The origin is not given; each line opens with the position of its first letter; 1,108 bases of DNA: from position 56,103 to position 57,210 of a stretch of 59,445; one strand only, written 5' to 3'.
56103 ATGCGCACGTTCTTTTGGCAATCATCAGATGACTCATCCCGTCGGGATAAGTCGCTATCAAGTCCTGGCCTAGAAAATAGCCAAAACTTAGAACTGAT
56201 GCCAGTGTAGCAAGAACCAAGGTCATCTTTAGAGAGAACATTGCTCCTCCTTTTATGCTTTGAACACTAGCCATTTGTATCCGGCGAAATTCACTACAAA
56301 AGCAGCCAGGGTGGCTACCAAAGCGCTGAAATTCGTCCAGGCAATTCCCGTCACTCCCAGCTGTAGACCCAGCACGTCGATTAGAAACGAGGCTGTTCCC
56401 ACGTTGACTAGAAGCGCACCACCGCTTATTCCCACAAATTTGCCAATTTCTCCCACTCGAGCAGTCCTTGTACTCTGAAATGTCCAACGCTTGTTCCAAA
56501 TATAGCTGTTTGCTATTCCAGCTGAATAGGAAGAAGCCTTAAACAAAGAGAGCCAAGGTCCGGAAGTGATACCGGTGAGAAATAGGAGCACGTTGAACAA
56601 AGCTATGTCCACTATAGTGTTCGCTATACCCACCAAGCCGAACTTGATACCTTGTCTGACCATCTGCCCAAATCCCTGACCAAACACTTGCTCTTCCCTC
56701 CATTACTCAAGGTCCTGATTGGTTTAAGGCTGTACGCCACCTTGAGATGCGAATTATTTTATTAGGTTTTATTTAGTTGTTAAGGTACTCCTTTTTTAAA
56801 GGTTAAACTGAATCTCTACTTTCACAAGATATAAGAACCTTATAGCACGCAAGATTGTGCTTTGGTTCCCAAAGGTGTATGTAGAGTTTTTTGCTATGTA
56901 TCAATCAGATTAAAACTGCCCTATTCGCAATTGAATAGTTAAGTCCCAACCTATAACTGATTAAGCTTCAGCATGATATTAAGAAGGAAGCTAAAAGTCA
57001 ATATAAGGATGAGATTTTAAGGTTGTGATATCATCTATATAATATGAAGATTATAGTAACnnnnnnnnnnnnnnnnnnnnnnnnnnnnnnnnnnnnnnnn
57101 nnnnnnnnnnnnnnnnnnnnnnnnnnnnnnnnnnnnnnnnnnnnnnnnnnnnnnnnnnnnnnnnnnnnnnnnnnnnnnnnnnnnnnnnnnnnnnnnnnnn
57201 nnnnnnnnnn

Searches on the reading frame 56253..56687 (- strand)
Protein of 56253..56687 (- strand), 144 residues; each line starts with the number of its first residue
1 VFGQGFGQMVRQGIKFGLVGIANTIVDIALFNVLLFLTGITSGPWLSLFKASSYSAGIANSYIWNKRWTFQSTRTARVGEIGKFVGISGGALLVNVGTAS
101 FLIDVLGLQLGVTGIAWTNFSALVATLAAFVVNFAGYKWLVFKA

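Call 12: search_protein_families(library=pfam, proteins=[window:56253-56687:-])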
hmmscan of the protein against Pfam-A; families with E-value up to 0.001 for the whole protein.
window:56253-56687:- (144 aa): 1 family
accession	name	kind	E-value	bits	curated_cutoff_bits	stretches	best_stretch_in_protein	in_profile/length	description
PF04138.20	GtrA_DPMS_TM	-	1.6e-22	80.3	26.1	1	15-142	1-117/117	GtrA/DPMS, transmembrane domain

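Call 13: find_encoding_contigs(protein=window:56253-56687:-, flank=3000, max_places=10)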
Protein window:56253-56687:- (144 aa): 1 contig read that carries it; 1 place shown.
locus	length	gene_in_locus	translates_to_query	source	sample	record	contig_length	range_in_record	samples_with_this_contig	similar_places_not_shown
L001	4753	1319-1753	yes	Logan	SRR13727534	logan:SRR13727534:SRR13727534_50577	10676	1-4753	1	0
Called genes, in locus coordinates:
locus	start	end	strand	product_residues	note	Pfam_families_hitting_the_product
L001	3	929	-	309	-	?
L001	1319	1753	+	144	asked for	PF04138:GtrA_DPMS_TM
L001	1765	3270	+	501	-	-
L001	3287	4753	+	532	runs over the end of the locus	PF13641:Glyco_tranf_2_3, PF13632:Glyco_trans_2_3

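Call 15: find_homologous_proteins(query=window:56253-56687:-, max_evalue=1e-10)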
Query window:56253-56687:- (144 aa): 15 proteins with E <= 1e-10 among 132 candidates.
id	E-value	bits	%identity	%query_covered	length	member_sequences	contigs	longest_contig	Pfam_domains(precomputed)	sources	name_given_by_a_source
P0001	2.1e-67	244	99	83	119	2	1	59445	PF04138.21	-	-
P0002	2.5e-30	123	50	92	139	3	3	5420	PF04138.21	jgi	-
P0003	2.2e-29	120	50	91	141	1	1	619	PF04138.21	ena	-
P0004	7.2e-27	112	47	92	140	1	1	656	PF04138.21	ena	-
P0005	2.0e-26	111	48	92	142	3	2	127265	PF04138.21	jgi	-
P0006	4.6e-26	110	45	94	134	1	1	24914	PF04138.21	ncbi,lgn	-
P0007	1.8e-25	108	48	92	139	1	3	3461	PF04138.21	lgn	-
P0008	2.7e-25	107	46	92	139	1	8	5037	PF04138.21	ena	-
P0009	3.4e-25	107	46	92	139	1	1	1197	PF04138.21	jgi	-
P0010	1.4e-24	105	48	92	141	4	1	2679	PF04138.21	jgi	-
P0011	6.4e-23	99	42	92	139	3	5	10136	PF04138.21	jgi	-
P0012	7.9e-23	99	43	92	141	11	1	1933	PF04138.21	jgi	-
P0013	3.4e-21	94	42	90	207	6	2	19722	PF04138.21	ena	-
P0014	7.2e-21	93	48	76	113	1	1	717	PF04138.21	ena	-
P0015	6.7e-20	90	47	76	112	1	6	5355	PF04138.21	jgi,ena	-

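Call 30: find_encoding_contigs(protein=P0005, flank=4000, max_places=4)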
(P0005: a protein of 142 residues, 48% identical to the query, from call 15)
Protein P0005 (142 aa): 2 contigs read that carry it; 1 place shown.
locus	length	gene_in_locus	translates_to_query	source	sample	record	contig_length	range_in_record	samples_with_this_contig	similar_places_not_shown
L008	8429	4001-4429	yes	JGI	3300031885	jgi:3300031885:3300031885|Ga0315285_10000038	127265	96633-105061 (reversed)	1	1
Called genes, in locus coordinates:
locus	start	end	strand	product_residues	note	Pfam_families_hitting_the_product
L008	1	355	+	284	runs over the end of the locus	-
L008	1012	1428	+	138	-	-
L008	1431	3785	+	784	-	PF01935:DUF87 (faint), PF26449:DUF8128, PF10412:TrwB_AAD_bind (faint), PF13401:AAA_22 (faint)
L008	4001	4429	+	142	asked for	PF04138:GtrA_DPMS_TM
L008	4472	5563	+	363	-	PF05496:RuvB_N (faint), PF04851:ResIII (faint), PF13177:DNA_pol3_delta2, PF13401:AAA_22 (faint), PF00004:AAA, PF22608:DNAX_ATPase_lid, PF12169:DNA_pol3_gamma3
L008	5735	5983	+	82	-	PF01541:GIY-YIG, PF10544:T5orf172 (weak)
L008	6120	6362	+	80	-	PF01541:GIY-YIG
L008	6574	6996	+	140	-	-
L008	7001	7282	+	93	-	-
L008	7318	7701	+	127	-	-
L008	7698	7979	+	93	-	-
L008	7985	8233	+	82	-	-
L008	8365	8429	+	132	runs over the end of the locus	PF00293:NUDIX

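Call 31: find_encoding_contigs(protein=P0002, flank=4000, max_places=4)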
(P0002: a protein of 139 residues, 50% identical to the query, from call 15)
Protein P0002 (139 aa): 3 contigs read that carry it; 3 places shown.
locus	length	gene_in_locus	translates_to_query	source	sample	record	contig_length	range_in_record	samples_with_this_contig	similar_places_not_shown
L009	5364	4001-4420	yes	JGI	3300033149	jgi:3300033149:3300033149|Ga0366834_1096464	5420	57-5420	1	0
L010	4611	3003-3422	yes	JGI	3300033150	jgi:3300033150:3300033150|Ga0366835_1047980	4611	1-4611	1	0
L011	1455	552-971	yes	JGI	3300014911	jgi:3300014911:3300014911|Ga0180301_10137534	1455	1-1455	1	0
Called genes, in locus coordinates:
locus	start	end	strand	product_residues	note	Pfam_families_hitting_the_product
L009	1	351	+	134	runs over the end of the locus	?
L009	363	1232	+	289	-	-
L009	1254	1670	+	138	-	-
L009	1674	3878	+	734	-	PF26449:DUF8128, PF10412:TrwB_AAD_bind (faint)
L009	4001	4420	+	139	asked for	PF04138:GtrA_DPMS_TM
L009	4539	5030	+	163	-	PF04851:ResIII (faint), PF13173:AAA_14 (weak), PF13177:DNA_pol3_delta2, PF13401:AAA_22 (weak), PF13604:AAA_30 (faint), PF00004:AAA, PF07728:AAA_5 (faint)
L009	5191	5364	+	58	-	?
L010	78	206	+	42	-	-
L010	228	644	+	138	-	-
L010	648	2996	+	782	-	PF26449:DUF8128, PF10412:TrwB_AAD_bind (faint)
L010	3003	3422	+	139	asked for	PF04138:GtrA_DPMS_TM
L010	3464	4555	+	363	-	PF03215:Rad17 (weak), PF13177:DNA_pol3_delta2, PF00004:AAA, PF13173:AAA_14 (weak), PF13401:AAA_22 (weak), PF21960:RCF1-5-like_lid (weak), PF22608:DNAX_ATPase_lid, PF12169:DNA_pol3_gamma3, +2 more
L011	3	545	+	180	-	?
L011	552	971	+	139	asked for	PF04138:GtrA_DPMS_TM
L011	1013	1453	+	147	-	?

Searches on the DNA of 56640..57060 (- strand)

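Call 44: search_rna_families(source=window, start=56640, end=57060, threshold=evalue, max_evalue=10)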
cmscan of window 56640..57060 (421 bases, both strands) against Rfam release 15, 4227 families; matches with E-value up to 10: 2.
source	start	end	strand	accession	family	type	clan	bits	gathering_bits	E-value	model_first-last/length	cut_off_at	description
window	56834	56873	+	RF01542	TB11Cs5H1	Gene; snRNA; snoRNA; HACA-box;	-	17.7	45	0.34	16-55/71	no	Trypanosomatid snoRNA TB11Cs5H1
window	56999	57044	-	RF00136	SNORD81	Gene; snRNA; snoRNA; CD-box;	CL00050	16.6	50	3.7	1-77/77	no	Small nucleolar RNA SNORD81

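Call 93: search_dna_similar(query=window:56688-57043:-, collection=plasmids, mode=distant, max_evalue=0.01, max_rows=8)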
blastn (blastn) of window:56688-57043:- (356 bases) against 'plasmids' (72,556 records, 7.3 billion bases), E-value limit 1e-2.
No match.
